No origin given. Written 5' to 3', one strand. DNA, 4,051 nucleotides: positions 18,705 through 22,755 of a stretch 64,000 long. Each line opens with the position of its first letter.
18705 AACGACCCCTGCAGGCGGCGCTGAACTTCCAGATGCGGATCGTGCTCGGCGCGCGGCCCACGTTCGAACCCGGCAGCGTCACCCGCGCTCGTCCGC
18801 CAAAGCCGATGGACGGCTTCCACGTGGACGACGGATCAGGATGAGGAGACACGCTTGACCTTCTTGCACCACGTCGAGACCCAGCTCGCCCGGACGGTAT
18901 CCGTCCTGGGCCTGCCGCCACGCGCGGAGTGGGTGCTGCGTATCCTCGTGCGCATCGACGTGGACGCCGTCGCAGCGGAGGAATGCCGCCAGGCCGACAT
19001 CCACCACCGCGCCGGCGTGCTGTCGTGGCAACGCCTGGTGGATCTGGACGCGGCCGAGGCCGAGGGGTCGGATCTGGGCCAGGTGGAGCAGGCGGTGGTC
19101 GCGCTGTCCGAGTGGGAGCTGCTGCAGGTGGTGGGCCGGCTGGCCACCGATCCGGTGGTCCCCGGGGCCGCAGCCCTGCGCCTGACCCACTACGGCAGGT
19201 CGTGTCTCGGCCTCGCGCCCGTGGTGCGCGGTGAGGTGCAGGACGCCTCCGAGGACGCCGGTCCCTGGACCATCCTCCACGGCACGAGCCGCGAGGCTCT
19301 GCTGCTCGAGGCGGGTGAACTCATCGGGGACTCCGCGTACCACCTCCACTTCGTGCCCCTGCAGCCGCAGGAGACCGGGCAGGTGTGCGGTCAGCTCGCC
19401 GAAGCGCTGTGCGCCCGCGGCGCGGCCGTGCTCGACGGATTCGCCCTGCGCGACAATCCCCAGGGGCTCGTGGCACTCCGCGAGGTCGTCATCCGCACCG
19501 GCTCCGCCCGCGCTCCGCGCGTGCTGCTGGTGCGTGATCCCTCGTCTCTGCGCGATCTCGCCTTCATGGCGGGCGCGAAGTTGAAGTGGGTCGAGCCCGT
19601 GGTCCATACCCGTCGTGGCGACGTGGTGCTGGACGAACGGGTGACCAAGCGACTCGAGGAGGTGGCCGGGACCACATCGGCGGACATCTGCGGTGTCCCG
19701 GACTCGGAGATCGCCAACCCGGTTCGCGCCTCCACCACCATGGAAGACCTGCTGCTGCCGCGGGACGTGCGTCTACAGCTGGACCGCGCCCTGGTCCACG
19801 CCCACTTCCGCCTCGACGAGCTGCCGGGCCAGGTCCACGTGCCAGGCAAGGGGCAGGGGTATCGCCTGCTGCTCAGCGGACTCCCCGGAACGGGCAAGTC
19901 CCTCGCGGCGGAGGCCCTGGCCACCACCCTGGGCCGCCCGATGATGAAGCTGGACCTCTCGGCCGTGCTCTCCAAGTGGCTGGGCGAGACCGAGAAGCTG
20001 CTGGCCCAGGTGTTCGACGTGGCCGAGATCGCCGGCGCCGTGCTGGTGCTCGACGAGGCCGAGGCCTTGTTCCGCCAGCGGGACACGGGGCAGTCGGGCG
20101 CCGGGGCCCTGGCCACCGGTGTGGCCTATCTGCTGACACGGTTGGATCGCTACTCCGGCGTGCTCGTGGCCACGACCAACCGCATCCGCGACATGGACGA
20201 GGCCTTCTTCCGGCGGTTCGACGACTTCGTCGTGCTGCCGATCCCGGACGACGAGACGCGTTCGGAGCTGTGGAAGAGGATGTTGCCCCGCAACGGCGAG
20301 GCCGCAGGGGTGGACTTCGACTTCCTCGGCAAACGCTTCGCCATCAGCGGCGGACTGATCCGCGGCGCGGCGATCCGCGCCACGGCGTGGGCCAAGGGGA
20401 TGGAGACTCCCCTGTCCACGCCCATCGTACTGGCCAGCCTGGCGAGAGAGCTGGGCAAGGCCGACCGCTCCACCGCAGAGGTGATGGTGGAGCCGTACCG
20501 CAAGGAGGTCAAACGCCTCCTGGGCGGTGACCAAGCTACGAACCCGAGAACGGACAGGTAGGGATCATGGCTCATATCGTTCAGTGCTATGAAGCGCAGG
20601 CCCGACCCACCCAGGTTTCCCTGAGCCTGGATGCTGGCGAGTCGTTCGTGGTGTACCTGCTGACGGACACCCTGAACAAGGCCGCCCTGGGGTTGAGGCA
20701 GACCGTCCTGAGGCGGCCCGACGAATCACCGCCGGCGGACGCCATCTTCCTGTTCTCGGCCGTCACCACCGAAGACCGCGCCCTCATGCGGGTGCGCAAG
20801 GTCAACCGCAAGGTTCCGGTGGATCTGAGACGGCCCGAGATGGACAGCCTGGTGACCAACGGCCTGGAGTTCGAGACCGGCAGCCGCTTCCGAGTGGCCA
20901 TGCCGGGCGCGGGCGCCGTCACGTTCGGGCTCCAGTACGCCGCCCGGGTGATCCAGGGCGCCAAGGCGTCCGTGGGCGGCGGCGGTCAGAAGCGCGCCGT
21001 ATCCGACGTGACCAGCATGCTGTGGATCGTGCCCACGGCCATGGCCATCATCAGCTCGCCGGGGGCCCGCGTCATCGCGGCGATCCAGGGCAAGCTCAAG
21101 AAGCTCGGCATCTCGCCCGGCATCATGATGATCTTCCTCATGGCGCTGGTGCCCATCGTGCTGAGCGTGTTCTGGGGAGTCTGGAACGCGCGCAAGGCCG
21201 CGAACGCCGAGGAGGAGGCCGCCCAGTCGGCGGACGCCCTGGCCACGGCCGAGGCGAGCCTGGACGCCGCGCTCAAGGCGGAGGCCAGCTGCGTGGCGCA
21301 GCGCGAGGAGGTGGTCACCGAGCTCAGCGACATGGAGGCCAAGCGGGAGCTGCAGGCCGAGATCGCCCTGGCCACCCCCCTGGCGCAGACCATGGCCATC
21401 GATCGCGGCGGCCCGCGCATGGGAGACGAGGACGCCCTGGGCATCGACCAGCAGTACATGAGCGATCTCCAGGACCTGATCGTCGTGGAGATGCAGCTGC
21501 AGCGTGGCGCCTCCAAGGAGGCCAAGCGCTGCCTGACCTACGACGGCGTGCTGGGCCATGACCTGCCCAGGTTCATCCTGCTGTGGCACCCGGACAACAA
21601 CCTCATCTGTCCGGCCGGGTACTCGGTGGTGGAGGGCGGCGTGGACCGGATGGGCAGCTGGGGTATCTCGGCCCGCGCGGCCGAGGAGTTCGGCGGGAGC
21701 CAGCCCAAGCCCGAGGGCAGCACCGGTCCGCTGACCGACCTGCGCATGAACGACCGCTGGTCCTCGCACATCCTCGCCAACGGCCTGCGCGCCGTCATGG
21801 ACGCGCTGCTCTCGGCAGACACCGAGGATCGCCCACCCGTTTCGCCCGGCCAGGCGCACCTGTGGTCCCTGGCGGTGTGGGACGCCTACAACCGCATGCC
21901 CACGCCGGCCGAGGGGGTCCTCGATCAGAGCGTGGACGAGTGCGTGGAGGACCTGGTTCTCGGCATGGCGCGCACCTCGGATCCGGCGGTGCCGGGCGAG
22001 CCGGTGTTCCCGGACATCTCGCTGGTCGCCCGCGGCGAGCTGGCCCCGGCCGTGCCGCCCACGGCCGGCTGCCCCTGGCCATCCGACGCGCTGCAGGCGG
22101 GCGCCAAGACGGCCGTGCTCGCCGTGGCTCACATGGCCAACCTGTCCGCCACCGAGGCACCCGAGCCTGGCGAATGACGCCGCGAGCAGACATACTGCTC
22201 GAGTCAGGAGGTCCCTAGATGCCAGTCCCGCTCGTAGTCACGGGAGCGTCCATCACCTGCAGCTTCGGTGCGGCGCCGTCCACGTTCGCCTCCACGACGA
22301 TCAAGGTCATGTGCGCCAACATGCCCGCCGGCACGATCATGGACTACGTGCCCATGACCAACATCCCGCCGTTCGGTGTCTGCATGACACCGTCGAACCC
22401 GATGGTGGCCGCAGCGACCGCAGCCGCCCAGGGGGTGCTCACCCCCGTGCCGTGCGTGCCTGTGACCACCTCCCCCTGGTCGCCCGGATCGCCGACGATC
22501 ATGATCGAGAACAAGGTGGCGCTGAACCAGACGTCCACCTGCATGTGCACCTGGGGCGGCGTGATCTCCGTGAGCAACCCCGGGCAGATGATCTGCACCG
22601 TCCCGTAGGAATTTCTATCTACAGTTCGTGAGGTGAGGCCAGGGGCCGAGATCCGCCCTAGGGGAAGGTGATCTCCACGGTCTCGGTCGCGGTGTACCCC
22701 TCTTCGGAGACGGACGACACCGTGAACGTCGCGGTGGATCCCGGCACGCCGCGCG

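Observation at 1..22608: CIS-accessory operon (cap + AAA ATPase + PAAR) with no tail genes in the window but a set of unknown envelope proteins: candidate new injection or secretion apparatus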

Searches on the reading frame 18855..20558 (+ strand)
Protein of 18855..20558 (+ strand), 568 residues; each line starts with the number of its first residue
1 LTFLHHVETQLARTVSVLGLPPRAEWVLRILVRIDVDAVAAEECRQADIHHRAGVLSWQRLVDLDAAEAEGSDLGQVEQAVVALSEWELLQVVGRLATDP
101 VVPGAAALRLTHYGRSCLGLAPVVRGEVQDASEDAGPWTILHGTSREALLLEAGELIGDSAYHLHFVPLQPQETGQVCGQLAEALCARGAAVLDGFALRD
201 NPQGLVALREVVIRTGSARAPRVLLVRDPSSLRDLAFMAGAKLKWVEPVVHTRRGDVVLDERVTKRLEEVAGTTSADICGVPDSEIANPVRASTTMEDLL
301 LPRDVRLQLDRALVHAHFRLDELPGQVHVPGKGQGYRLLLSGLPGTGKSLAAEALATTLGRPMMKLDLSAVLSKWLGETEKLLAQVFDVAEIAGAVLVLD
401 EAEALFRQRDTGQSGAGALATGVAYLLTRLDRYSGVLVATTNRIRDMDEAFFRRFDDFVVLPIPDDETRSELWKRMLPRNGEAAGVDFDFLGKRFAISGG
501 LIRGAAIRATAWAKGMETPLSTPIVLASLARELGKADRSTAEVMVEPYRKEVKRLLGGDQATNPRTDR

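Call 5: search_protein_families(library=pfam, proteins=[window:18855-20558:+], max_evalue=0.01)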
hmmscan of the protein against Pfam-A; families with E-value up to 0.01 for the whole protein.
window:18855-20558:+ (568 aa): 3 families
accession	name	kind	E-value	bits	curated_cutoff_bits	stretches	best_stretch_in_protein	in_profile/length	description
PF00004.35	AAA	-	4.6e-25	89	21.2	1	338-461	1-129/131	ATPase family associated with various cellular activities (AAA)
PF13401.12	AAA_22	-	0.0026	18.5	27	0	338-368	8-41/130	AAA domain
PF13191.12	AAA_16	-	0.0034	18.3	32.6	1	328-389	17-85/167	AAA ATPase domain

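Call 7: search_protein_families(library=ncbifam, proteins=[window:18855-20558:+], max_evalue=1)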
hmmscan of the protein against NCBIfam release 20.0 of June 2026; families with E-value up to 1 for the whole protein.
window:18855-20558:+ (568 aa): 18 families
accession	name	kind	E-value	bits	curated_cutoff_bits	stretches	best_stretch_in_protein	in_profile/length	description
NF042959.1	IteA_antiphage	equivalog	1.7e-27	96.5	510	1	293-509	88-300/367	anti-phage ATPase IteA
TIGR01243.1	CDC48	subfamily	2.3e-18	65.9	802.65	1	338-495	490-653/733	CDC48 family AAA ATPase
NF003069.1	PRK03992.1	subfamily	3.4e-18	66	500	1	338-495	168-333/379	proteasome-activating nucleotidase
NF041006.2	cell_div_CdvC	equivalog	6.9e-18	64.7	650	1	295-476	101-285/370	cell division protein CdvC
TIGR01242.2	TIGR01242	subfamily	5.2e-17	61.9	500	1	338-515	151-332/362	proteasome-activating nucleotidase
NF047748.1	PrtsmActNtasePan1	equivalog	6.6e-16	58.3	750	1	337-513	184-364/405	proteasome-activating nucleotidase Pan1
NF047747.1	PrtsmActNtasePan2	equivalog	4.6e-15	55.8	700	1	338-495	188-353/397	proteasome-activating nucleotidase Pan2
TIGR01241.2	FtsH_fam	equivalog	1.4e-10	40.6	600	1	338-494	198-362/598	ATP-dependent zinc metalloprotease FtsH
NF008004.0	PRK10733.1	equivalog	3.6e-10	38.4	1008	1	338-487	188-345/644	ATP-dependent zinc metalloprotease FtsH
TIGR03689.1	pup_AAA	equivalog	7.7e-09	34.8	504.75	1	338-476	219-377/512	proteasome ATPase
NF003229.0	PRK04195.1-5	equivalog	9.4e-05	21.3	280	1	338-412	47-122/413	replication factor C large subunit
TIGR03922.1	T7SS_EccA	equivalog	0.00093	17.9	466.65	1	333-430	310-410/557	type VII secretion AAA-ATPase EccA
NF003228.0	PRK04195.1-4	equivalog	0.0048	15.8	456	1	339-415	41-120/502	replication factor C large subunit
NF003226.0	PRK04195.1-1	equivalog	0.043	12.8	588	1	331-413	36-119/405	replication factor C large subunit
NF004040.0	PRK05537.1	equivalog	0.066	11.6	669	1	327-359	388-420/572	bifunctional sulfate adenylyltransferase/adenylylsulfate kinase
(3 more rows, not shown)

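Call 30: search_solved_structures(query=window:18855-20558:+, max_evalue=0.001)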
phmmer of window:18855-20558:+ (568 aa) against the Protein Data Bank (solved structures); distinct sequences matched with E-value up to 0.001: 264 (the best 60 are shown).
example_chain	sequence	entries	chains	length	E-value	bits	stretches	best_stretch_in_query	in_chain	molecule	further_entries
5vc7_A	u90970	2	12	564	8.3e-33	117.6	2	338-494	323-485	VCP-like ATPase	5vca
5g4g_A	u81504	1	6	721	1.1e-32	117.3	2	338-494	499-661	VCP-LIKE ATPASE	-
5g4f_A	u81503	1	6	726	1.1e-32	117.2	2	338-494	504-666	VCP-LIKE ATPASE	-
7wub_D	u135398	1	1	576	1e-29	107.4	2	303-495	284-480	Transitional endoplasmic reticulum ATPase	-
7wub_C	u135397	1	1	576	1e-29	107.4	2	303-495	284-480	Transitional endoplasmic reticulum ATPase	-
6mck_A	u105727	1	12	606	1.2e-29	107.2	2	303-495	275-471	Transitional endoplasmic reticulum ATPase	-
5c18_A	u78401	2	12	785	2.5e-29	106.2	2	303-495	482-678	Transitional endoplasmic reticulum ATPase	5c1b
7rlj_A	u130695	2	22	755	2.5e-29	106.1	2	303-495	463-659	Transitional endoplasmic reticulum ATPase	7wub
7rlh_A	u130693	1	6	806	2.5e-29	106.1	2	303-495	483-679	Transitional endoplasmic reticulum ATPase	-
8yka_A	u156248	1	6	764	2.6e-29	106.1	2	303-495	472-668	Transitional endoplasmic reticulum ATPase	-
7wd3_A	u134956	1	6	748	2.7e-29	106.1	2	338-495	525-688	ATPase family gene 2 protein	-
7rlg_A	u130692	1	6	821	2.7e-29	106.1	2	303-495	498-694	Transitional endoplasmic reticulum ATPase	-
7y4w_A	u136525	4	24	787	2.9e-29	105.9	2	303-495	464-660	Transitional endoplasmic reticulum ATPase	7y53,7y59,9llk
7mdm_B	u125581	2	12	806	2.9e-29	105.9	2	297-495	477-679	Transitional endoplasmic reticulum ATPase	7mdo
7nku_A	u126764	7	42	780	3e-29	105.9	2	338-495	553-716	ATPase family gene 2 protein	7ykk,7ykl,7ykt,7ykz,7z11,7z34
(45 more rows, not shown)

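Call 52: search_dna_similar(query=window:18855-20558:+, collection=plasmids, mode=protein, max_rows=25, max_evalue=1e-10)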
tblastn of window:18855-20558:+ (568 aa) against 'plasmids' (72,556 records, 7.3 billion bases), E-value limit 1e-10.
Records with a match: 717; places in all: 744; records where one place covers at least 80% of the query: 0.
Best place of each record, by identity: <60% 717.
By first word of the organism name: Klebsiella 203; Rhizobium 51; Serratia 35; Streptomyces 34; Burkholderia 29; Agrobacterium 28; Bradyrhizobium 26; Enterobacter 17; Rhodococcus 13; Vibrio 11; and 127 more.
By predicted mobility (MOB-suite, as given by PLSDB): conjugative 381; non-mobilizable 280; mobilizable 56.
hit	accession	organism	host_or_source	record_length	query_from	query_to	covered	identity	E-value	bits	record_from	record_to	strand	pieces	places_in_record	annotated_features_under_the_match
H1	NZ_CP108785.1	Embleya sp. NBC_00888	-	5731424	219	535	56%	33.3%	5e-28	127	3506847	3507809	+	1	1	none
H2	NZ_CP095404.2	Rhodococcus opacus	Whole organism,nitrophenolics and ...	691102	249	539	51%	34.6%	2e-23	112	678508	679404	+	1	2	ATP-binding protein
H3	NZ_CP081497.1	Streptomyces sp. BHT-5-2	whole organism,plant soil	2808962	286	542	45%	37.7%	1e-28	129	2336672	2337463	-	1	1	none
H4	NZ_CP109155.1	Streptomyces europaeiscabiei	-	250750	284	539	45%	37.2%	7e-25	117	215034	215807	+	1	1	ATP-binding protein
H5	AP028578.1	Serratia marcescens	Homo sapiens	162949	286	538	45%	37.4%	5e-36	151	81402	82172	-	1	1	ATPase AAA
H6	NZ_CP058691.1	Paracoccus pantotrophus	pure culture,sewage sludge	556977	290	536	43%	38.2%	3e-33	143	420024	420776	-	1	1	AAA family ATPase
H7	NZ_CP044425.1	Paracoccus pantotrophus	cell culture,denitrifying, ...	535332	290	536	43%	38.2%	5e-33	142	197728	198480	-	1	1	AAA family ATPase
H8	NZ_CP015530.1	Rhodococcus sp. WB1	soil,PCBs contaminated soil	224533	267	548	50%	33.2%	5e-35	148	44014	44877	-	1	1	AAA family ATPase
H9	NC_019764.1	Oscillatoria nigro-viridis PCC 7112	-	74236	258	539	50%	33.1%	3e-35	149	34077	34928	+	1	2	ATP-binding protein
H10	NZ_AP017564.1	Pseudanabaena sp. ABRG5-3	-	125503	285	546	46%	35.5%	4e-36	152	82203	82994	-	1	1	AAA family ATPase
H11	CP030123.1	Brasilonema octagenarum UFV-E1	Eucalyptus grandis,mixed culture,leaves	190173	277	538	46%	35.4%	3e-32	140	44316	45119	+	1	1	ATP-binding protein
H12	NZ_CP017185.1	Enterobacter roggenkampii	Homo sapiens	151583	295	538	43%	38.0%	2e-33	144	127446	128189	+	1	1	AAA family ATPase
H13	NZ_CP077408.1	Enterobacter roggenkampii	-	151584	295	538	43%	38.0%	2e-33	144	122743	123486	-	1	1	AAA family ATPase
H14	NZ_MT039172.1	Serratia proteamaculans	-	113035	286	540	45%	36.3%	1e-34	147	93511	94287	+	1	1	AAA family ATPase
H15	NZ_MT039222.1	Serratia proteamaculans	-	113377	286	540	45%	36.3%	1e-34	147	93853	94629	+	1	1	AAA family ATPase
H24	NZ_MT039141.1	Serratia entomophila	-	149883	286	538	45%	36.6%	8e-36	151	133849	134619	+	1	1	AAA family ATPase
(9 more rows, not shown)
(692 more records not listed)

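Call 53: get_annotated_region(hit=H24, flank=6000)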
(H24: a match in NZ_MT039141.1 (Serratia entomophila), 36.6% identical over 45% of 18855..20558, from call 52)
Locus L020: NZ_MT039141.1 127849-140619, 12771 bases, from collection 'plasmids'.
description: Serratia entomophila strain AGR_158 plasmid unnamed1, complete sequence
organism: Serratia entomophila (NCBI taxid 42906)
taxonomy: Bacteria; Pseudomonadota; Gammaproteobacteria; Enterobacterales; Yersiniaceae; Serratia; Serratia entomophila
host: -; source: -; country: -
typing (MOB-suite, as given by PLSDB): conjugative; replicon rep_cluster_1057; relaxase MOBP; mating-pair formation MPF_I
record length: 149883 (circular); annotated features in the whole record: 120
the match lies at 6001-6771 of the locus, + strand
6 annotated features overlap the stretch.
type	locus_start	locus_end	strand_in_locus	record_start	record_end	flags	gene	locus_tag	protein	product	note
CDS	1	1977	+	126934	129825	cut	-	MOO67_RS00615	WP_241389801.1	hypothetical protein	-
CDS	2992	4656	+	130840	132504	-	-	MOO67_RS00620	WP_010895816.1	contractile injection system tape measure protein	-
CDS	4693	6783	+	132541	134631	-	-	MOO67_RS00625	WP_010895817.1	AAA family ATPase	-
CDS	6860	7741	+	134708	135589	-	-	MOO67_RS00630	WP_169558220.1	DUF4255 domain-containing protein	-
CDS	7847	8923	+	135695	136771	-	-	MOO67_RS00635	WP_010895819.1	hypothetical protein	-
CDS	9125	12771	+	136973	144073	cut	-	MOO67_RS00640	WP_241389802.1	hypothetical protein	-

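Call 96: search_protein_families(library=padloc, proteins=[window:18855-20558:+], max_evalue=0.001)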
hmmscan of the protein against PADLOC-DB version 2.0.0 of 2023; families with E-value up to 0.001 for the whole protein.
window:18855-20558:+ (568 aa): 7 families
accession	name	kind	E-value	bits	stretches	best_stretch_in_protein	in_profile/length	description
PDLC02196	IetA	-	3.5e-29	100.4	1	294-480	86-268/374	-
PDLC04232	IetA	-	9.5e-27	92.3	1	282-494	68-276/330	-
PDLC02195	IetA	-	9.2e-24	82.5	1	335-478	137-281/395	-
PDLC04231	IetA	-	6.3e-20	70.1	1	290-464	77-247/262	-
PDLC00915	TRIP13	-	2.8e-09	34.8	1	338-477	66-224/302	TRIP13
PDLC00914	TRIP13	-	4e-08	31.1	1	339-477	75-231/302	TRIP13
PDLC04140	mad8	-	0.00049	17.7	0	392-468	190-258/314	mads_8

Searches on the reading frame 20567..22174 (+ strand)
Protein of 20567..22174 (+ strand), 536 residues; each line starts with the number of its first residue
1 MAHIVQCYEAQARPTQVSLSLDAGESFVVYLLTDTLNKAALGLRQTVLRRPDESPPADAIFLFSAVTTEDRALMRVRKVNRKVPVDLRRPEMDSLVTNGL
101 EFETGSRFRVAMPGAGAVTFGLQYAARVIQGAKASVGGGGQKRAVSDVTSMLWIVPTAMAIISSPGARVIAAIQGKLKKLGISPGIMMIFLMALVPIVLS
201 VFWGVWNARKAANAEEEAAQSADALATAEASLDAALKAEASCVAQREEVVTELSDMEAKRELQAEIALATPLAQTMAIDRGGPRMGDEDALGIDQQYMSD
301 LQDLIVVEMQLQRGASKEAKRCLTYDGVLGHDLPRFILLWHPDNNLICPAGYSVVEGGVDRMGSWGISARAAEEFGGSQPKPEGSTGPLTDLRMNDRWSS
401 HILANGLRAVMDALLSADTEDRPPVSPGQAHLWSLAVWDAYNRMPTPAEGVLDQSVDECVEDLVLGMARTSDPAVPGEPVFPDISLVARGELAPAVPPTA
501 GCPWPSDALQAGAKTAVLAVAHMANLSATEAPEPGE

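Call 5: search_protein_families(library=pfam, proteins=[window:20567-22174:+], max_evalue=0.01)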
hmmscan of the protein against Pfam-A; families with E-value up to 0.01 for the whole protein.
window:20567-22174:+ (536 aa): 0 families

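Call 6: search_protein_families(library=pfam, proteins=[window:20567-22174:+], max_evalue=10)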
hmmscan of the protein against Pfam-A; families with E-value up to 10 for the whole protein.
window:20567-22174:+ (536 aa): 3 families
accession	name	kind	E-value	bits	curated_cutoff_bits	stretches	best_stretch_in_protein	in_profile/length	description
PF10823.13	DUF2568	-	0.016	15.9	24.2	1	186-223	26-63/92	Protein of unknown function (DUF2568)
PF04942.19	CC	-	0.17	12.5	20.6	1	342-358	13-29/34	CC domain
PF24596.1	DUF7620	-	1.4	9.9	27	1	206-246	5-48/69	Family of unknown function (DUF7620)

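Call 7: search_protein_families(library=ncbifam, proteins=[window:20567-22174:+], max_evalue=1)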
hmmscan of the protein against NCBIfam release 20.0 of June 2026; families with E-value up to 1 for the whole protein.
window:20567-22174:+ (536 aa): 3 families
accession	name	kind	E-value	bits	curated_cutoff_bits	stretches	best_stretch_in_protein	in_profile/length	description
NF051431.1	Rv0361_Cterm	subfamily_domain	0.011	16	37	1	189-250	9-71/140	Rv0361 family membrane protein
NF050123.1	SURF1_Mycobac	exception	0.11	11.8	190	1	182-244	4-66/238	SURF1 family cytochrome oxidase biogenesis protein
NF008468.0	PRK11360.1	equivalog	0.13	10.6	646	1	186-270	17-95/616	two-component system sensor histidine kinase AtoS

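Call 84: search_protein_families(library=phrogs, proteins=[window:20567-22174:+], max_evalue=0.01)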
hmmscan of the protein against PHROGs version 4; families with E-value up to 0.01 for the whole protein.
window:20567-22174:+ (536 aa): 0 families

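Call 96: search_protein_families(library=padloc, proteins=[window:20567-22174:+], max_evalue=0.001)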
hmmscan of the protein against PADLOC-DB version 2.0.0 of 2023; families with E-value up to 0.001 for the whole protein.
window:20567-22174:+ (536 aa): 0 families

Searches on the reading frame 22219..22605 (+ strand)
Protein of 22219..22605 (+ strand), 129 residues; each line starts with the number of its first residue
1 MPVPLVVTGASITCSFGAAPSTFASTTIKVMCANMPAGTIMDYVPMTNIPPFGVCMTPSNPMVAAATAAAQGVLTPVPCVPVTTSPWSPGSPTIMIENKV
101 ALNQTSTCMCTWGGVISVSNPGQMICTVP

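Call 5: search_protein_families(library=pfam, proteins=[window:22219-22605:+], max_evalue=0.01)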
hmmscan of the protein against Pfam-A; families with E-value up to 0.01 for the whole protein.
window:22219-22605:+ (129 aa): 1 family
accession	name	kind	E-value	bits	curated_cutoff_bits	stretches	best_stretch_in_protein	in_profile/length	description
PF14107.11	DUF4280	-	6.8e-33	114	26.3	1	6-123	1-109/109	Domain of unknown function (DUF4280)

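Call 7: search_protein_families(library=ncbifam, proteins=[window:22219-22605:+], max_evalue=1)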
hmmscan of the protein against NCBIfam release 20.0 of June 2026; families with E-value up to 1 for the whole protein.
window:22219-22605:+ (129 aa): 1 family
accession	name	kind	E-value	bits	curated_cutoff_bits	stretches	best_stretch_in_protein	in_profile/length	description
NF041248.1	T6SS_IglG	exception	2.6e-16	60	200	1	7-124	57-168/173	type VI secretion system PAAR-like protein IglG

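Call 96: search_protein_families(library=padloc, proteins=[window:22219-22605:+], max_evalue=0.001)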
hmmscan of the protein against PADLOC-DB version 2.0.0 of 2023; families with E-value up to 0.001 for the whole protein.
window:22219-22605:+ (129 aa): 0 families
